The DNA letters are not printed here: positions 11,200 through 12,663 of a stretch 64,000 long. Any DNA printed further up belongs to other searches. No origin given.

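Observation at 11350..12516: GLIC-like pentameric ligand-gated ion channel homolog in a methanogen, divergent from an ArsR regulator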

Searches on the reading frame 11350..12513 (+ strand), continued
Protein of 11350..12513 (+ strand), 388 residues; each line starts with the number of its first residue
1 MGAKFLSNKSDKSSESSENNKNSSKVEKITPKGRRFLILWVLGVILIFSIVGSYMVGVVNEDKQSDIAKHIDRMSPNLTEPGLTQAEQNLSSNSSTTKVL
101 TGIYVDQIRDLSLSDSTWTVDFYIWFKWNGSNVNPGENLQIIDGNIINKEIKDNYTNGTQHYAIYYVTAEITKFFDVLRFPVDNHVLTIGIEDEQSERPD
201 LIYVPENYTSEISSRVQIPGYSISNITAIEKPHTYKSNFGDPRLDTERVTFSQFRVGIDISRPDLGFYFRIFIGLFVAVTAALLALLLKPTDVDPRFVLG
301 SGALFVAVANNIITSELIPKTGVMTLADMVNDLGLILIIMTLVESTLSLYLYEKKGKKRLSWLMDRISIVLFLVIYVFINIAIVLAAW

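Call 16: predict_structure(alignment_id=A1)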
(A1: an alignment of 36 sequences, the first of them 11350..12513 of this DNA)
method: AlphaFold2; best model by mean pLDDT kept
length: 388 residues; sequences in the alignment: 36
mean_pLDDT: 78.8   pTM: 0.67
mean pLDDT of the five models: 78.8, 75.1, 73.9, 72.0, 70.5
residues with pLDDT >= 90: 75; 70-90: 235; 50-70: 52; < 50: 26
segments of 3 or more residues with pLDDT < 50: 1-26
pLDDT, mean of each block of 10 residues (from residue 1): 35 33 49 87 91 82 75 67 58 75 92 84 92 82 92 91 94 67 78 86 86 84 86 79 72 88 77 87 82 74 87 75 74 89 87 82 88 89 75
secondary structure, 60 per line:
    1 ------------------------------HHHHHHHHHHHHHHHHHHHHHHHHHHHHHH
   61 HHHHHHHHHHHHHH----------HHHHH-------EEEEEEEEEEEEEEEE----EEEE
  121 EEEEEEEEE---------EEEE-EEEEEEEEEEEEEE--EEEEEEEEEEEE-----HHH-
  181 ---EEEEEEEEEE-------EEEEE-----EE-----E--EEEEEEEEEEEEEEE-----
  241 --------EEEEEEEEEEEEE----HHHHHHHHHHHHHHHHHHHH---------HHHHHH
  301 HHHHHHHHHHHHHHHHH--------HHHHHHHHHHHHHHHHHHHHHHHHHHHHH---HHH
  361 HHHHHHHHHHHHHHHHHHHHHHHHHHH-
elements in order: H31-74 H85-89 E97-112 E117-129 E139-142 E144-157 E160-171 E184-193 E201-205 E221-235 E249-261 H266-285 H295-317 H326-354 H358-387

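Call 17: find_encoding_contigs(protein=P0117, flank=6000, max_places=3)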
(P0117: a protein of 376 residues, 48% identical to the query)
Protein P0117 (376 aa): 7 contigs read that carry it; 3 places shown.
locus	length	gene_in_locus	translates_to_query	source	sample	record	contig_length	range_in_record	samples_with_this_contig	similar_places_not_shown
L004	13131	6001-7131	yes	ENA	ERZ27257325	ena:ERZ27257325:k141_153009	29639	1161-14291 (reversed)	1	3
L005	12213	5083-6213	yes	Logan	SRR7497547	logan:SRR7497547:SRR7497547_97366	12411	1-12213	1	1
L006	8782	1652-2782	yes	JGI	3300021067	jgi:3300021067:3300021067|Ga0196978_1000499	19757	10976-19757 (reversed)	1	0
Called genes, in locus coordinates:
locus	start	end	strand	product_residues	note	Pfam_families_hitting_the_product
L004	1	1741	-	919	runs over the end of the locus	PF13620:CarboxypepD_reg, PF13715:CarbopepD_reg_2 (weak), PF22904:NOMO1-like_2nd (faint), PF07715:Plug, PF00593:TonB_dep_Rec_b-barrel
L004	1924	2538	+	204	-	-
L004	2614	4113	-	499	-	PF00656:Peptidase_C14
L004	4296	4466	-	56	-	-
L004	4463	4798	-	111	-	-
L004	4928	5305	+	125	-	PF10012:DUF2255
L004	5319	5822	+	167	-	-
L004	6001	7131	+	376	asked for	-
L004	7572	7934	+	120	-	-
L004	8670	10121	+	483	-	PF06101:Vps62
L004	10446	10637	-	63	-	-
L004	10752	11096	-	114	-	-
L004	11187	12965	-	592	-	PF13884:Peptidase_S74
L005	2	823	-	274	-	?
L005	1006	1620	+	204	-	-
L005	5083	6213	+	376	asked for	-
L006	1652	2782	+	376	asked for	-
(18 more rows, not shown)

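Call 18: find_encoding_contigs(protein=P0057, flank=6000, max_places=2)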
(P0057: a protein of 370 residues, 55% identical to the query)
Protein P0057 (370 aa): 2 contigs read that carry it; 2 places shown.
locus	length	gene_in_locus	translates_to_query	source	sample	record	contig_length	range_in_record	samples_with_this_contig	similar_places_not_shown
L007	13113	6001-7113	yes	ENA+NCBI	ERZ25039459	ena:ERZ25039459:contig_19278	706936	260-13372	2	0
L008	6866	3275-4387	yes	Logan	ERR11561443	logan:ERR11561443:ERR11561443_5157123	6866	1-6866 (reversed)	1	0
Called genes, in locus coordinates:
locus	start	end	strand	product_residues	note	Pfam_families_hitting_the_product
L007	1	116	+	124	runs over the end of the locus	?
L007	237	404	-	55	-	-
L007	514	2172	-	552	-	PF00144:Beta-lactamase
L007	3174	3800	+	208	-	PF27377:MTF_ORF3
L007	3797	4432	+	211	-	PF04307:YdjM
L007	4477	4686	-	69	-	-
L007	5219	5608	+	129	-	-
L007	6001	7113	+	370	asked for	-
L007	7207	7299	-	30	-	-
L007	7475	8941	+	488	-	PF13581:HATPase_c_2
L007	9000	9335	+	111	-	PF01740:STAS, PF13466:STAS_2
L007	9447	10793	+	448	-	PF07694:5TM-5TMR_LYT, PF07228:SpoIIE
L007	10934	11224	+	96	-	PF13581:HATPase_c_2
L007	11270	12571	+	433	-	PF02550:AcetylCoA_hydro, PF13336:AcetylCoA_hyd_C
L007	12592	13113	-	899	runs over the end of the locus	PF00690:Cation_ATPase_N, PF00122:E1-E2_ATPase, PF00702:Hydrolase, PF13246:Cation_ATPase, PF00689:Cation_ATPase_C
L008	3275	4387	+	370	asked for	-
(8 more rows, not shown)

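Call 21: fold_search(model_id=the predicted structure, library=pdb)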
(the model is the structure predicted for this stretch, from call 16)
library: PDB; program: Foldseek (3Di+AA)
matches with E <= 10: 1694; with E <= 0.001: 1107
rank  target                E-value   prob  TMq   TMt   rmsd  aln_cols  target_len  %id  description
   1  5osa_A                8.4e-19  1.00  0.62  0.76   6.4       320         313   16  GLIC-GABAAR alpha1 chimera crystallized at pH4.6 (released 2017-10-11)
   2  6f0u_A                2.3e-18  1.00  0.61  0.75   5.9       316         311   17  GLIC mutant E35A (released 2018-01-10)
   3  5mzr_A                2.4e-18  1.00  0.60  0.74   6.3       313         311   17  X-ray structure of the H235Q mutant of GLIC in complex with propofol (released 2018-02-14)
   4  9pky_C                2.7e-18  1.00  0.55  0.62  12.7       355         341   12  Alpha1/Beta Heteromeric Glycine receptor in the presence of 0.200 mM strychnine and 2000 nM ivermectin (released 2026-01-07)
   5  5osb_C                3.2e-18  1.00  0.64  0.79   4.0       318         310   16  GLIC-GABAAR alpha1 chimera crystallized in complex with THDOC at pH4.5 (released 2017-10-11)
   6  9she_A                3.4e-18  1.00  0.57  0.63   7.6       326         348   16  Structure of the honeybee GABAA RDL receptor with GABA and Abamectin (released 2026-02-18)
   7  6f0n_A                3.6e-18  1.00  0.61  0.75   5.9       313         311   18  GLIC mutant E82A (released 2018-01-10)
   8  9siq_A                3.6e-18  1.00  0.54  0.59  11.7       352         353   16  Structure of the honeybee GABAA RDL receptor with Chrodrimanin B (released 2026-02-11)
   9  6f16_A                3.8e-18  1.00  0.60  0.74   6.3       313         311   17  GLIC mutant H277Q (released 2018-01-10)
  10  4ila_E                6.1e-18  1.00  0.61  0.74   6.5       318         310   17  The pentameric ligand-gated ion channel GLIC A237F in complex with Cesium (released 2013-02-20)
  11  6f0m_A                6.4e-18  1.00  0.61  0.75   5.9       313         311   17  GLIC mutant E35Q (released 2018-01-10)
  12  9sio_A                6.4e-18  1.00  0.51  0.58   8.5       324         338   16  Structure of the honeybee GABAA RDL receptor apo state (released 2026-02-11)
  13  9pkz_B                6.8e-18  1.00  0.55  0.61   8.0       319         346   12  Alpha1/Beta Heteromeric Glycine receptor in the presence of 0.200 mM strychnine and 0.02 mM ivermectin (released 2026-01-07)
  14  9y95_C                7.6e-18  1.00  0.56  0.61   5.4       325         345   14  Homomeric Glycine Receptor alpha2 with PTX in an Apo State (released 2026-03-18)
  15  4hfb_A                8.9e-18  1.00  0.61  0.75   7.4       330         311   17  The GLIC pentameric Ligand-Gated Ion Channel F14'A ethanol-sensitive mutant (Apo) (released 2013-04-17)
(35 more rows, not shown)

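Call 26: find_related_loci(query=A1, collection=genome_contigs, flank=5000)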
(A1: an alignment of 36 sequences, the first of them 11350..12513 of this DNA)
Query A1 (388 aa) in genome_contigs; peptide patterns used: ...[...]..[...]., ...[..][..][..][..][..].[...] (x = any residue, [..] = any of these).
586 stretches matched a pattern; 514 encode a relative of the query (tblastn E <= 1e-3); the best 80 are kept; 80 distinct loci.
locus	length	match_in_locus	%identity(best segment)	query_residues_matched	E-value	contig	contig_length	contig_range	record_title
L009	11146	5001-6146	75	5-388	0e+0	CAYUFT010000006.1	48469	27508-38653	MAG TPA_asm: uncultured Methanobacteriaceae archaeon isolate SRP302447_co3_217 genome assembly, contig: NODE_1943_length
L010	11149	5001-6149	76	6-388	0e+0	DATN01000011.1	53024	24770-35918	MAG TPA_asm: Methanobacteriaceae archaeon UBA587 UBA587_contig_423, whole genome shotgun sequence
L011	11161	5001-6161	65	2-388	1e-168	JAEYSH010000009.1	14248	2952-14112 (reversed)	MAG: Methanobacteriota archaeon isolate OH_CBB_89 k127_1014952, whole genome shotgun sequence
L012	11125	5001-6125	64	16-388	5e-147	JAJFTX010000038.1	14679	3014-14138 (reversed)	MAG: Methanobacterium sp. isolate bin.336 k141_634887, whole genome shotgun sequence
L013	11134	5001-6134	61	1-388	2e-145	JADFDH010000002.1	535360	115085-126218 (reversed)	MAG: Methanobacterium sp. isolate QR_Bin.13 NODE_2_length_535360_cov_54.2227, whole genome shotgun sequence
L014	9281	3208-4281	62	16-373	3e-140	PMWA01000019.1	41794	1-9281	MAG: Methanobacterium sp. isolate bog_22 73.20110700_S2D.54_contig_419, whole genome shotgun sequence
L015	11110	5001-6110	55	6-388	4e-139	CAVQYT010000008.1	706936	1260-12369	MAG: Euryarchaeota archaeon isolate MFD00032.bin.1.54 genome assembly, contig: contig_19278, whole genome shotgun sequen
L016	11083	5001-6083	60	5-374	3e-138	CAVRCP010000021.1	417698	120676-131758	MAG: uncultured Methanobacteriaceae archaeon isolate MFD03323.bin.1.25 genome assembly, contig: contig_25771, whole geno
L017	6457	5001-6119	63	16-388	4e-135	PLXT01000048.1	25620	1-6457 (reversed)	MAG: Methanobacterium sp. isolate palsa_68 73.20120700_P3D.344_contig_338003, whole genome shotgun sequence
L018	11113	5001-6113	60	17-387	2e-134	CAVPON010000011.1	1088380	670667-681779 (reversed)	MAG: uncultured Methanobacteriaceae archaeon isolate MFD00082.bin.1.130 genome assembly, contig: contig_7936, whole geno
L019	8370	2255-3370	59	16-387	6e-133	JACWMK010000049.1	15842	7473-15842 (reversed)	MAG: Methanobacterium sp. isolate SPRUCE.2016.2.metabat2.56 SPRUCE.2016.2_scaffold_2894, whole genome shotgun sequence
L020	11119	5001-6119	52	17-388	2e-125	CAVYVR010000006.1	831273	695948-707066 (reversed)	MAG: uncultured Methanobacteriaceae archaeon isolate MFD01476.bin.2.82 genome assembly, contig: contig_57620, whole geno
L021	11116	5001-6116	50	16-387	1e-122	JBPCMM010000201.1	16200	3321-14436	MAG: Pyrinomonadaceae bacterium isolate TH_ant_mag_104 S1Ck127_8544163_flag_0_multi_15.4568_len_16200, whole genome shot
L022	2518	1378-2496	49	16-387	1e-125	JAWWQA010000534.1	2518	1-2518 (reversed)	MAG: Rubrobacteraceae bacterium isolate BP_383 scaffold_9605974, whole genome shotgun sequence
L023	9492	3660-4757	50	16-380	9e-119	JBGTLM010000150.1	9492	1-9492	MAG: Pyrinomonadaceae bacterium isolate JTS-RE337 k141_4774921, whole genome shotgun sequence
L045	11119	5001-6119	48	16-387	8e-106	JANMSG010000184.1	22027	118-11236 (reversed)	MAG: Acidobacteriota bacterium isolate SOY_29_metabat_494 SOY_29_k141_3331956, whole genome shotgun sequence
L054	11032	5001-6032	47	37-382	1e-98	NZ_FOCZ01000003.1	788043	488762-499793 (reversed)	Niastella yeongjuensis strain DSM 17621, whole genome shotgun sequence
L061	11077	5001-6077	42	32-387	1e-87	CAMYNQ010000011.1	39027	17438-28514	MAG: uncultured Chromatiaceae bacterium isolate FO_M_Gamma_043.1 genome assembly, contig: NODE_284_length_39027_cov_6.21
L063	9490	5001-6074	42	33-387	2e-86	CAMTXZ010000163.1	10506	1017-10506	MAG: uncultured Chromatiaceae bacterium isolate G02_MAG_00001 genome assembly, contig: G02_MAG_00001_000000000216, whole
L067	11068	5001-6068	39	36-387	2e-84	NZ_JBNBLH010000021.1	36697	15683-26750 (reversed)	Roseobacter sp. EG26 NODE_21_length_36697_cov_76.493109, whole genome shotgun sequence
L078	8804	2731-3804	39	28-381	2e-81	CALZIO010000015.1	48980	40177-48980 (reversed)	MAG: uncultured Chromatiaceae bacterium isolate FCS_M_Gamma_047.1 genome assembly, contig: NODE_30_length_48980_cov_14.2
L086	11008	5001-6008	38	48-380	5e-78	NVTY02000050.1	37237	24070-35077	MAG: Thiotrichaceae bacterium isolate NORP103 MHASMcontig_83757, whole genome shotgun sequence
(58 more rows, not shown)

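Call 32: search_protein_representatives(alignment_id=A1)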
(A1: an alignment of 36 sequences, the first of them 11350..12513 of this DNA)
Query: 36 sequences, 375 profile positions. Proteins with E-value up to 0.001 (for the whole library): 3833; up to 1e-10: 2052; up to 1e-30: 606. The best 150 are listed.
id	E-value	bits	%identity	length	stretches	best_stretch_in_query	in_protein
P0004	1.4e-183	626.5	-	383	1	4-374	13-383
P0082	4.6e-179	611.7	-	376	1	1-374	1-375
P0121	5.4e-144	496.3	-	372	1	6-373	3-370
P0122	7.5e-139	479.3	-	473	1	25-373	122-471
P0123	4.0e-130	450.6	-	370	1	14-372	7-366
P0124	2.1e-129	448.3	-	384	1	21-374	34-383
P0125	1.9e-123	428.6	-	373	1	8-374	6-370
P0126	6.6e-123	426.9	-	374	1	11-374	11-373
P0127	9.3e-122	423.1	-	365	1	22-374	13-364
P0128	4.4e-120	417.5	-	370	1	20-373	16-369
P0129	5.9e-120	417.1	-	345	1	33-372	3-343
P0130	4.9e-119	414.1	-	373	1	4-374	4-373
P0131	3.5e-118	411.3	-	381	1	5-373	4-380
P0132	4.1e-117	407.8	-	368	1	20-374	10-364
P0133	7.6e-114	397.0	-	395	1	22-374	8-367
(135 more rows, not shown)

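Call 47: search_protein_families(library=pfam, alignment_id=A1, max_evalue=0.01)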
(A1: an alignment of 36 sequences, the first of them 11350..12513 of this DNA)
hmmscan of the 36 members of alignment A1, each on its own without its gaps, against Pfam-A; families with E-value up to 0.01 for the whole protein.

A. member 1, window:11350-12513:+ (388 aa): 0 families

B. families by the number of members that match (of 36 scanned): 4 families
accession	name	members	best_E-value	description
PF02931.28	Neur_chan_LBD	20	8.7e-07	Neurotransmitter-gated ion-channel ligand binding domain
PF18178.6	Cap17-like_N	1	0.0037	ATP nucleosidase Cap17-like, N-terminal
PF19167.5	DUF5849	1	0.0065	Family of unknown function (DUF5849)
PF06197.19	DUF998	1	0.0072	Protein of unknown function (DUF998)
